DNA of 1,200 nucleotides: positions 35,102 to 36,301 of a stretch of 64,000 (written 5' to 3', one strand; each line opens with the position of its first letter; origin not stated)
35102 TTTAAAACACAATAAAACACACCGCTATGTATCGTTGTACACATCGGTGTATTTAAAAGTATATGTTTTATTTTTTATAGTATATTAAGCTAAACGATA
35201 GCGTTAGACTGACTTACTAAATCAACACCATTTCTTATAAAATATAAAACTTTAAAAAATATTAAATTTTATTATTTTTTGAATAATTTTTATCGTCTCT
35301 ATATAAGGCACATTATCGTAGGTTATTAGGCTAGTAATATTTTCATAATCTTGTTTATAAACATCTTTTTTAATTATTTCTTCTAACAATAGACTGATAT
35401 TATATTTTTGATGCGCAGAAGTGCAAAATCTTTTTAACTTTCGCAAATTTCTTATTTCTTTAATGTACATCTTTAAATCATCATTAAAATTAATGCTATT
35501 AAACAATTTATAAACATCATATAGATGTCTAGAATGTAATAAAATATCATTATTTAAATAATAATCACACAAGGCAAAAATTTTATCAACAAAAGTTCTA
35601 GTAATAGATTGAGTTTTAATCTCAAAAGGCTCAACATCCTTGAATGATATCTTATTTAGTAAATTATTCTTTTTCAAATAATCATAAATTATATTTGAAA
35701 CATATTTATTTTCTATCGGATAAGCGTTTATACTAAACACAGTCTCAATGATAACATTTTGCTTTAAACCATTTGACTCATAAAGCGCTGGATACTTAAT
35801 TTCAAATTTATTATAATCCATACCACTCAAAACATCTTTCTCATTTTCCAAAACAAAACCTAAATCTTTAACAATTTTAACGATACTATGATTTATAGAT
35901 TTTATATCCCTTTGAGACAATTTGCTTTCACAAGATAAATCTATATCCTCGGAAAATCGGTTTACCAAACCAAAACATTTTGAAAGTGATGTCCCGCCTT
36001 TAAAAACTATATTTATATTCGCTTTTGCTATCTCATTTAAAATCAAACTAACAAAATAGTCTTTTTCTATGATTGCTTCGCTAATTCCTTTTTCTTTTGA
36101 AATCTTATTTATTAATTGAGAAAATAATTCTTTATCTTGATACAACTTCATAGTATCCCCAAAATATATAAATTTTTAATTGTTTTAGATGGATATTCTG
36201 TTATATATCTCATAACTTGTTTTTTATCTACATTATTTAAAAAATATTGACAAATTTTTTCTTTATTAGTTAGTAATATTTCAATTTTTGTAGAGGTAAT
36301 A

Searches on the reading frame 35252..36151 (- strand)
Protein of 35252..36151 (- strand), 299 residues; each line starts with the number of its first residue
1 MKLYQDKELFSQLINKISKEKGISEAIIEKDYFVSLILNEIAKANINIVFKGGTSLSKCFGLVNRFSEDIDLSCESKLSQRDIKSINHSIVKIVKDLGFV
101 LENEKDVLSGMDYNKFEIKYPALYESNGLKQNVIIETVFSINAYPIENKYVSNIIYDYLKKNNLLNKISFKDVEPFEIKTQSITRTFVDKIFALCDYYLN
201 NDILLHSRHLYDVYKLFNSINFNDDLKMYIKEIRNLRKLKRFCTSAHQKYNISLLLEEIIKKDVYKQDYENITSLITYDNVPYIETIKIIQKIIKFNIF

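Call 9: search_protein_families(library=pfam, proteins=[window:35252-36151:-], max_evalue=0.01)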
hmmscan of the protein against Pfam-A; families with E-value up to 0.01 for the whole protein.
window:35252-36151:- (299 aa): 1 family
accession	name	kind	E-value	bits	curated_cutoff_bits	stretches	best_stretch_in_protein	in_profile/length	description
PF08843.17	AbiEii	-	3.2e-30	106.3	22.5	1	43-275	10-222/238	Nucleotidyl transferase AbiEii toxin, Type IV TA system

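Call 21: find_homologous_proteins(query=window:35252-36151:-, max_evalue=1e-10)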
Query window:35252-36151:- (299 aa): 4715 proteins with E <= 1e-10 among 8000 candidates; the best 120 are listed.
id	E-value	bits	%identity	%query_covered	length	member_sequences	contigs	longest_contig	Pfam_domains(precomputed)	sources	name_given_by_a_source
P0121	6.0e-185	631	100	100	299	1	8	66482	PF08843.18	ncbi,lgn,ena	-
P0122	2.5e-184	629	100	100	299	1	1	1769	PF08843.18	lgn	-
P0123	8.2e-161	552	86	100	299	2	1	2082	PF08843.18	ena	-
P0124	1.8e-146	505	78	100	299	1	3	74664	PF08843.18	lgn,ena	-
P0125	2.0e-145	501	77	100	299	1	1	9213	PF08843.18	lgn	-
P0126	5.2e-145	500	77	100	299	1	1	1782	PF08843.18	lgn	-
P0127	7.2e-145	500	78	100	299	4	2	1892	PF08843.18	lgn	-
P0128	2.0e-142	492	75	100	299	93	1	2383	PF08843.18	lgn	-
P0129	3.5e-142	491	76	100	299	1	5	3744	PF08843.18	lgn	-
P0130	1.8e-141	488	76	100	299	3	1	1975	PF08843.18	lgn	-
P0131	1.7e-137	475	74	100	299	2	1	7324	PF08843.18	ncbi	-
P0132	5.5e-137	474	74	100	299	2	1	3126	PF08843.18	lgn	-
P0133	1.3e-136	473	74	100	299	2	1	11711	PF08843.18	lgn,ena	-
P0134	1.7e-136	472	73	100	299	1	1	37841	PF08843.18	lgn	-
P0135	5.6e-136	470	72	100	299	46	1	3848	PF08843.18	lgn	-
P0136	4.7e-135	467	73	99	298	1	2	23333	PF08843.18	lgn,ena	-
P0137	5.1e-132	457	73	96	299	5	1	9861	PF08843.18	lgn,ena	-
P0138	2.0e-113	396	69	86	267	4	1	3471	PF08843.18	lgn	-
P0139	3.5e-104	366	65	90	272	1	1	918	PF08843.18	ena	-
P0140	5.5e-95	336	55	100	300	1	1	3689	PF08843.18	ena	-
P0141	6.2e-93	329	54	100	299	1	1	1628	PF08843.18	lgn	-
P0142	1.0e-92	329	54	100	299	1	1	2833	PF08843.18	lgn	-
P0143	4.1e-92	327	53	100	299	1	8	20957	PF08843.18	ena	-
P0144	7.8e-92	326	53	100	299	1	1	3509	PF08843.18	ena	-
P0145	1.1e-91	325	53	100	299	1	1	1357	PF08843.18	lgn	-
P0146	1.3e-91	325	53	100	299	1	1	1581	PF08843.18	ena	-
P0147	1.4e-91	325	53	100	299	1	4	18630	PF08843.18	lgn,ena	-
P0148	1.4e-91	325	53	100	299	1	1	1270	PF08843.18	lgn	-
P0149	3.1e-91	324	53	100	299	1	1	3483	PF08843.18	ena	-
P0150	2.8e-90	321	53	99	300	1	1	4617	PF08843.18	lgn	-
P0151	7.4e-90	319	52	100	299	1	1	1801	PF08843.18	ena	-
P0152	6.5e-84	300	53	89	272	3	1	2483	PF08843.18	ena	-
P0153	5.1e-83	297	48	99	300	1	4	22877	PF08843.18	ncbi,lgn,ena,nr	ncbi:MAG: nucleotidyl transferase AbiEii/AbiGii toxin family protein [Christensenellaceae bacterium]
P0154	1.6e-82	295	48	99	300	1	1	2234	PF08843.18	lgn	-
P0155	4.8e-82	294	47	100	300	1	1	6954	PF08843.18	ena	-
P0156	6.9e-82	293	48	99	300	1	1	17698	PF08843.18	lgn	-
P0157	2.7e-79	284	47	99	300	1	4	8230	PF08843.18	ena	-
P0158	5.2e-79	284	47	99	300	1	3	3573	PF08843.18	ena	-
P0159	5.8e-79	283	47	99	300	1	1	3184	PF08843.18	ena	-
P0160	1.0e-78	283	47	99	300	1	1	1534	PF08843.18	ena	-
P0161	1.1e-78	282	47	99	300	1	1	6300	PF08843.18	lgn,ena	-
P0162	1.5e-78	282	47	99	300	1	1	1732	PF08843.18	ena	-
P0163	1.8e-78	282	47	99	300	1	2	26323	PF08843.18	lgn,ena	-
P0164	2.0e-78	282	47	99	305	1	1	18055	PF08843.18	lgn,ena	-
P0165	2.2e-78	282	46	99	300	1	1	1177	PF08843.18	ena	-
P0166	2.3e-78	281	46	99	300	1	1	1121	PF08843.18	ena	-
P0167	4.1e-78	281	46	99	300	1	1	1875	PF08843.18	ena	-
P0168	5.3e-78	280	47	99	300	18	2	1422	PF08843.18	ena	-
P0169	5.7e-78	280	47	99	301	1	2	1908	PF08843.18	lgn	-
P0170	6.0e-78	280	46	99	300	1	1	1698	PF08843.18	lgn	-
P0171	7.0e-78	280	46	99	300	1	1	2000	PF08843.18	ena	-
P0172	7.2e-78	280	46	99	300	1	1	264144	PF08843.18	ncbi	-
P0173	8.1e-78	280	46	99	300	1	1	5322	PF08843.18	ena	-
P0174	9.1e-78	279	46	99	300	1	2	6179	PF08843.18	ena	-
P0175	1.5e-77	279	45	99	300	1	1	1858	PF08843.18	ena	-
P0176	1.6e-77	279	45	99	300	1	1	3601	PF08843.18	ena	-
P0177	1.7e-77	279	46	99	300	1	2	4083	PF08843.18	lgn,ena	-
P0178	1.7e-77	279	46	99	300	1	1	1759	PF08843.18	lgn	-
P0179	2.2e-77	278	45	99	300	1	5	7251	PF08843.18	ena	-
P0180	2.4e-77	278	45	99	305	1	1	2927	PF08843.18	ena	-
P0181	2.5e-77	278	45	99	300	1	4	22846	PF08843.18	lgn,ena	-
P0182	2.5e-77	278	46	99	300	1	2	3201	PF08843.18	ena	-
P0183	3.0e-77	278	46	99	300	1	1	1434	PF08843.18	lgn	-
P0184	3.0e-77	278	45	99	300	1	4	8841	PF08843.18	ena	-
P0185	3.1e-77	278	45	99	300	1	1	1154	PF08843.18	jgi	jgi:predicted nucleotidyltransferase component of viral defense system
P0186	3.4e-77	278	45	99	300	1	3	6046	PF08843.18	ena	-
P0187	3.6e-77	278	44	99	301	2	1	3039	PF08843.18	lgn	-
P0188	3.8e-77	277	45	99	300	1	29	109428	PF08843.18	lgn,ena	-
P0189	4.3e-77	277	46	99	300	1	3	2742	PF08843.18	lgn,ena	-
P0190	4.5e-77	277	46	99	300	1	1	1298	PF08843.18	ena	-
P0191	5.1e-77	277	45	99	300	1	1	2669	PF08843.18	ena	-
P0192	5.1e-77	277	45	99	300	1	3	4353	PF08843.18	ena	-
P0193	5.2e-77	277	45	99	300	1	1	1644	PF08843.18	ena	-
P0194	6.7e-77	277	45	99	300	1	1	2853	PF08843.18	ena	-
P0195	6.9e-77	277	45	99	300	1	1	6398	PF08843.18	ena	-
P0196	7.3e-77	277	45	99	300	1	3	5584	PF08843.18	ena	-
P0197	7.4e-77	277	45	99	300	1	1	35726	PF08843.18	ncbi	-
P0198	7.5e-77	276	45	99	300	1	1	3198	PF08843.18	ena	-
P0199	8.3e-77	276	45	99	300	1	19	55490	PF08843.18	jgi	-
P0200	9.0e-77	276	45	99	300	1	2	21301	PF08843.18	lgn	-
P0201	9.6e-77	276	45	99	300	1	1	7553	PF08843.18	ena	-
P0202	1.0e-76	276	44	99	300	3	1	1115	PF08843.18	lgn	-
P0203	1.3e-76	276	46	99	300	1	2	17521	PF08843.18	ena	-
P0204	1.4e-76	276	44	99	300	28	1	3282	PF08843.18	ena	-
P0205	1.4e-76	276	45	99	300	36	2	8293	PF08843.18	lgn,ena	-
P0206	1.5e-76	276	45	99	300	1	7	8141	PF08843.18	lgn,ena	-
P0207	1.6e-76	275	45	99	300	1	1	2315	PF08843.18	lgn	-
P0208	1.6e-76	275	45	99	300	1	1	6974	PF08843.18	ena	-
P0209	1.7e-76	275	45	99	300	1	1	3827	PF08843.18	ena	-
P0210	1.7e-76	275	46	99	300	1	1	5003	PF08843.18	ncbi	-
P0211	1.9e-76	275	46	99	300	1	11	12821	PF08843.18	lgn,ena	-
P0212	2.2e-76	275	45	99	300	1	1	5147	PF08843.18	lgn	-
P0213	2.3e-76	275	44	99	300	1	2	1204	PF08843.18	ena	-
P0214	2.5e-76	275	45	99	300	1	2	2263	PF08843.18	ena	-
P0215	2.5e-76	275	45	99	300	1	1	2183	PF08843.18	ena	-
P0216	2.5e-76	275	45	99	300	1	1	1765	PF08843.18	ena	-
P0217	2.6e-76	275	45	99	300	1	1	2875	PF08843.18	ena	-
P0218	2.7e-76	275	44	99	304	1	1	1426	PF08843.18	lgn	-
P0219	2.7e-76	275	45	99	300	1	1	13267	PF08843.18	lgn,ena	-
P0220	2.8e-76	275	45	99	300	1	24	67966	PF08843.18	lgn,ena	-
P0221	3.1e-76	274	45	99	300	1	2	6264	PF08843.18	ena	-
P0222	3.5e-76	274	45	99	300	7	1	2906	PF08843.18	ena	-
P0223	3.7e-76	274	46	99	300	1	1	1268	PF08843.18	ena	-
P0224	4.4e-76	274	46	98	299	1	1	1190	PF08843.18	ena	-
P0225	4.7e-76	274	45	99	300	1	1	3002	PF08843.18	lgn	-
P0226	4.7e-76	274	45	99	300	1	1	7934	PF08843.18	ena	-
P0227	4.8e-76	274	46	98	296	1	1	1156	PF08843.18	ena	-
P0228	5.0e-76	274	47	99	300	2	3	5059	PF08843.18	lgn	-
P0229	5.1e-76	274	44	99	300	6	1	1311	PF08843.18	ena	-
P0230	5.2e-76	274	45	99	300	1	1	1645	PF08843.18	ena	-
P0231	5.2e-76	274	45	99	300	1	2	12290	PF08843.18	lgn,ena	-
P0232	5.5e-76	274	45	99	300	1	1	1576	PF08843.18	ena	-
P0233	6.3e-76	273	46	98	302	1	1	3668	PF08843.18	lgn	-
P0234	6.6e-76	273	45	99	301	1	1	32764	PF08843.18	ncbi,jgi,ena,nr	ncbi:MAG: nucleotidyl transferase AbiEii/AbiGii toxin family protein [Firmicutes bacterium]|nr:nucle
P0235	6.8e-76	273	45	99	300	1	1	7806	PF08843.18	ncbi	-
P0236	7.2e-76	273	45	99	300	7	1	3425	PF08843.18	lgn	-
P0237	8.8e-76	273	45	99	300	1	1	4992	PF08843.18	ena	-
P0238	1.3e-75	272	45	99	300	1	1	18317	PF08843.18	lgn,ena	-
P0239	1.3e-75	272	44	99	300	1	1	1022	PF08843.18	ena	-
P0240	1.5e-75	272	46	99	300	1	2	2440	PF08843.18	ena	-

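Call 24: find_encoding_contigs(protein=P0124, flank=6000, max_places=6)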
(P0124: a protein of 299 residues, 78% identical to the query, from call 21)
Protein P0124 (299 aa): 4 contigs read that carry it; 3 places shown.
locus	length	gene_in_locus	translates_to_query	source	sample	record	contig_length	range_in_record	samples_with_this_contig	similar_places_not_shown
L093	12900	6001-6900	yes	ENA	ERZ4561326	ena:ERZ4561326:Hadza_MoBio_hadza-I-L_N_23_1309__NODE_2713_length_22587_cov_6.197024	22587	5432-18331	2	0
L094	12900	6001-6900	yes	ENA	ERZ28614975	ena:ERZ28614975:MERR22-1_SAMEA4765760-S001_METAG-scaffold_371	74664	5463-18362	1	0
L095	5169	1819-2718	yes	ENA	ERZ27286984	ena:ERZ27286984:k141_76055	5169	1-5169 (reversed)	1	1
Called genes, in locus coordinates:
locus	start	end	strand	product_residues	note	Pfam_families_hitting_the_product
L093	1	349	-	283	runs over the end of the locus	PF02498:Bro-N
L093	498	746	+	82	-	-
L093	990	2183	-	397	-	PF14659:Phage_int_SAM_3 (weak), PF00589:Phage_integrase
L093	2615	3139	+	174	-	-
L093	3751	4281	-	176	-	-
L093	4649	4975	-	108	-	-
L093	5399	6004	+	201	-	-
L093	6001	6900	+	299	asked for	PF08843:AbiEii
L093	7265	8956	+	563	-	PF18998:Flg_new_2 (faint), PF09479:Flg_new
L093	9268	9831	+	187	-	-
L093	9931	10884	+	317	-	-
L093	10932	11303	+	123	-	-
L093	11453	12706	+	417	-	PF03235:GmrSD_N, PF01844:HNH, PF14279:HNH_5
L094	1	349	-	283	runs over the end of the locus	PF02498:Bro-N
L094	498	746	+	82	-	-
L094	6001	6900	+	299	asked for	PF08843:AbiEii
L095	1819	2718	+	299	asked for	PF08843:AbiEii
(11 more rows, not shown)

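Call 28: find_encoding_contigs(protein=P0123, flank=6000, max_places=6)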
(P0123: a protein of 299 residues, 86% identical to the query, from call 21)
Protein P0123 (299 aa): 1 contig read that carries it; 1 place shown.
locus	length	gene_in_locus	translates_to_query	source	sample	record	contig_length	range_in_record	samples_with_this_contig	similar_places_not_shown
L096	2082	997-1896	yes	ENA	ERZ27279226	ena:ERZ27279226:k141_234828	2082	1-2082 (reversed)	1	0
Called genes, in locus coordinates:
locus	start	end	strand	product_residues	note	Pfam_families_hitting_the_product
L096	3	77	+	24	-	?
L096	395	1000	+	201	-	-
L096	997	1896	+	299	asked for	PF08843:AbiEii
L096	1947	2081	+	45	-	?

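Call 29: find_encoding_contigs(protein=P0134, flank=6000, max_places=6)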
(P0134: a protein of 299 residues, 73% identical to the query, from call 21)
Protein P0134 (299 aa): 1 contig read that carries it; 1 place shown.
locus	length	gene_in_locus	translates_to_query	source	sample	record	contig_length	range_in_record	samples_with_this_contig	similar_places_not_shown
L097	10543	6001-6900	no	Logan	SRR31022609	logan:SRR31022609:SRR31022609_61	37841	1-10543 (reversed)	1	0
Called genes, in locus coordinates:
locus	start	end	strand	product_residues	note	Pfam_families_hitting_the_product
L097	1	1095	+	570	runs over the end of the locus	PF01565:FAD_binding_4, PF02873:MurB_C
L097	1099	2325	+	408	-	PF11104:PilM_2 (faint), PF02491:SHS2_FTSA (faint), PF14450:FtsA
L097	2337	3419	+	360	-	PF00091:Tubulin, PF12327:FtsZ_C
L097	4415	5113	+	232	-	PF01381:HTH_3, PF12844:HTH_19, PF13560:HTH_31 (weak)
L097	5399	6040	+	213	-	-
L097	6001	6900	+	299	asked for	PF08843:AbiEii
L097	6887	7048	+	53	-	-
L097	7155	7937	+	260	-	PF03419:Peptidase_U4 (weak)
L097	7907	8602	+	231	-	PF04542:Sigma70_r2, PF04545:Sigma70_r4, PF01381:HTH_3 (weak)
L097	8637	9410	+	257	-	PF04542:Sigma70_r2, PF04539:Sigma70_r3, PF08281:Sigma70_r4_2 (faint), PF04545:Sigma70_r4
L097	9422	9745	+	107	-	PF04472:SepF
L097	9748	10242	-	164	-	-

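Call 30: find_encoding_contigs(protein=P0121, flank=6000, max_places=10)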
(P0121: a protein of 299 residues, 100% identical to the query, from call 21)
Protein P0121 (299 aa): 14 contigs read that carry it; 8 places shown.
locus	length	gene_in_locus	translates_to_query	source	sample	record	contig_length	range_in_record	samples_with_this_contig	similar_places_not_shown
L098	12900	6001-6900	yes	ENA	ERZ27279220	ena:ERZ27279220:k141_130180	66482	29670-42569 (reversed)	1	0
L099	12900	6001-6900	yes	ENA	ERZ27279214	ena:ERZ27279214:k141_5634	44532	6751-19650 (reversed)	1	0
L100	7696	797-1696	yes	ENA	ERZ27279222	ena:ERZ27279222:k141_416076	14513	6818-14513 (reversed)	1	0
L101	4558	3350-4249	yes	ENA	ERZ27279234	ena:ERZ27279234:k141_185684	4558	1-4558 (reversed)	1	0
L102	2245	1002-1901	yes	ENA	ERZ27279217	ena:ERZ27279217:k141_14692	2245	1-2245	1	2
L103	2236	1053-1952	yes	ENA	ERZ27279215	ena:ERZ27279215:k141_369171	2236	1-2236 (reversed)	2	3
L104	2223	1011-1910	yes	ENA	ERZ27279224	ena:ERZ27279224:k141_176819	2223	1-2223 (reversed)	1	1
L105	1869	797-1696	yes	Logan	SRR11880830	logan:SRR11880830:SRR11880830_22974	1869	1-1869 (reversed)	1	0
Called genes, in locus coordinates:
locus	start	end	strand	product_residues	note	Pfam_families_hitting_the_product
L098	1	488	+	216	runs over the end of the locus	-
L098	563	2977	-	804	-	PF00133:tRNA-synt_1, PF09334:tRNA-synt_1g, PF08264:Anticodon_1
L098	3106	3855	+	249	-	PF04452:Methyltrans_RNA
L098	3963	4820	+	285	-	PF09479:Flg_new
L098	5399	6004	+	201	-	-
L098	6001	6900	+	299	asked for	PF08843:AbiEii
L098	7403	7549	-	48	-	-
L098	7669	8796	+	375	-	PF00155:Aminotran_1_2 (weak), PF00266:Aminotran_5, PF01053:Cys_Met_Meta_PP, PF01041:DegT_DnrJ_EryC1 (weak)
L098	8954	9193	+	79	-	-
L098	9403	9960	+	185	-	PF01391:Collagen (weak)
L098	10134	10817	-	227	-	-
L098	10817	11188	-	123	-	PF00383:dCMP_cyt_deam_1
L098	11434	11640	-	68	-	-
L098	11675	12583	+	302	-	-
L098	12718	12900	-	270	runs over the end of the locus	PF01048:PNP_UDP_1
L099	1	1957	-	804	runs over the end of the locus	PF00133:tRNA-synt_1, PF09334:tRNA-synt_1g, PF08264:Anticodon_1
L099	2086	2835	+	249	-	PF04452:Methyltrans_RNA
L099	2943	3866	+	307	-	PF09479:Flg_new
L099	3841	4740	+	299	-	PF19789:DUF6273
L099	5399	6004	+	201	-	-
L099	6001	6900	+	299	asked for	PF08843:AbiEii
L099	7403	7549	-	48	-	-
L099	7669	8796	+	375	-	PF00155:Aminotran_1_2 (weak), PF00266:Aminotran_5, PF01053:Cys_Met_Meta_PP, PF01041:DegT_DnrJ_EryC1 (weak)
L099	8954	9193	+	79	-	-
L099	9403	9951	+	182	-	-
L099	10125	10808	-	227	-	-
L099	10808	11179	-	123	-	PF00383:dCMP_cyt_deam_1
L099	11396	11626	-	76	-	-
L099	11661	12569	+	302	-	-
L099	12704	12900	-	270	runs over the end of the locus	PF01048:PNP_UDP_1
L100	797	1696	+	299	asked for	PF08843:AbiEii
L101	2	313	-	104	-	?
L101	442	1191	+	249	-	PF04452:Methyltrans_RNA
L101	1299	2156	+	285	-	PF09479:Flg_new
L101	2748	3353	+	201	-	-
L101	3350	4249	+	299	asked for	PF08843:AbiEii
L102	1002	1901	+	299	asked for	PF08843:AbiEii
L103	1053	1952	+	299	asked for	PF08843:AbiEii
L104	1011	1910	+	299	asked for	PF08843:AbiEii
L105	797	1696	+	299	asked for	PF08843:AbiEii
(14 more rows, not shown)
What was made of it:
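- The structure is crossed by independent assemblies (L098, L099, L101; call 30).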

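Call 66: find_encoding_contigs(protein=P0125, flank=5000, max_places=4)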
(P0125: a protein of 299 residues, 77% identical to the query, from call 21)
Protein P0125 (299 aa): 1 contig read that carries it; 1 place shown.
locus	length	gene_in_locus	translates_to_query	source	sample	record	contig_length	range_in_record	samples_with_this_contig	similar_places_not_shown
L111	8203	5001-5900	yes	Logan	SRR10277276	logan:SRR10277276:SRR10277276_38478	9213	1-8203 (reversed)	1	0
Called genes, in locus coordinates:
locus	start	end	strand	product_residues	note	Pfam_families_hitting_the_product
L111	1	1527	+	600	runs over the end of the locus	PF01541:GIY-YIG, PF27096:UvrC_M, PF02151:UVR (weak), PF22920:UvrC_RNaseH, PF08459:UvrC_RNaseH_dom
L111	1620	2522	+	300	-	PF01565:FAD_binding_4, PF02873:MurB_C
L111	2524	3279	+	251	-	PF02811:PHP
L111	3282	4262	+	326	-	PF10298:WhiA_N, PF14527:LAGLIDADG_WhiA, PF02650:HTH_WhiA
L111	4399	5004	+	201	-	-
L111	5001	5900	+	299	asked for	PF08843:AbiEii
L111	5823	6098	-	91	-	-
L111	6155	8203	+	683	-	?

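Call 67: find_encoding_contigs(protein=P0128, flank=5000, max_places=8)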
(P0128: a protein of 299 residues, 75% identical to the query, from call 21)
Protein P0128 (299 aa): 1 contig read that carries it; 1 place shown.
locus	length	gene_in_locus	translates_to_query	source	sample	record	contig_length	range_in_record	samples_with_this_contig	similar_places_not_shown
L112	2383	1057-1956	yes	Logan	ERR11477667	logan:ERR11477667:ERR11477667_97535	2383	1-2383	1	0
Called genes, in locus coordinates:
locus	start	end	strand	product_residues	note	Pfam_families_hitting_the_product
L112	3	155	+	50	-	?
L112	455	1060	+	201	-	PF19570:DUF6088 (weak)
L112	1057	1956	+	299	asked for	PF08843:AbiEii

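Call 72: search_protein_families(library=padloc, proteins=[window:35252-36151:-], max_evalue=0.001)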
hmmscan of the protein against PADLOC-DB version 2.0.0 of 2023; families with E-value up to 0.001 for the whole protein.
window:35252-36151:- (299 aa): 25 families
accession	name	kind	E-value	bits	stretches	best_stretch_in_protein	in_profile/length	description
PDLC02292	AbiEii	-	1.2e-74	249.6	1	1-294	1-280/283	AbiEii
PDLC02289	AbiEii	-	3.5e-44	149.5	1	6-293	10-296/309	AbiEii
PDLC02316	AbiEii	-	1.1e-35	121.5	1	1-274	1-284/314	AbiEii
PDLC02297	AbiEii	-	1.7e-32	111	1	11-293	5-301/307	AbiEii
PDLC02304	AbiEii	-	1.8e-24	85.1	1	12-287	5-247/260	AbiEii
PDLC02302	AbiEii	-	3.2e-24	83.9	1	5-232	5-239/313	AbiEii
PDLC02322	AbiEii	-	1.4e-22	78.6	1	5-220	7-235/324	AbiEii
PDLC02323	AbiEii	-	7.8e-16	56.4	1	24-294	15-247/248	AbiEii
PDLC02299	AbiEii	-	3.1e-13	47.8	1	7-162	5-152/344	AbiEii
PDLC02315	AbiEii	-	5.4e-13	46.9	1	18-74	26-86/352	AbiEii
PDLC02296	AbiEii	-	7.6e-13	46.3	1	8-248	2-227/282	AbiEii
PDLC02317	AbiEii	-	2.7e-11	41.1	1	14-94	7-92/396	AbiEii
PDLC02288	AbiEii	-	2.7e-11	40.9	1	7-295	10-272/294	AbiEii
PDLC02307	AbiEii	-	9.4e-11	39.9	1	33-86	11-61/219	AbiEii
PDLC02303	AbiEii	-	1.5e-10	38.9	1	16-76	8-69/249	AbiEii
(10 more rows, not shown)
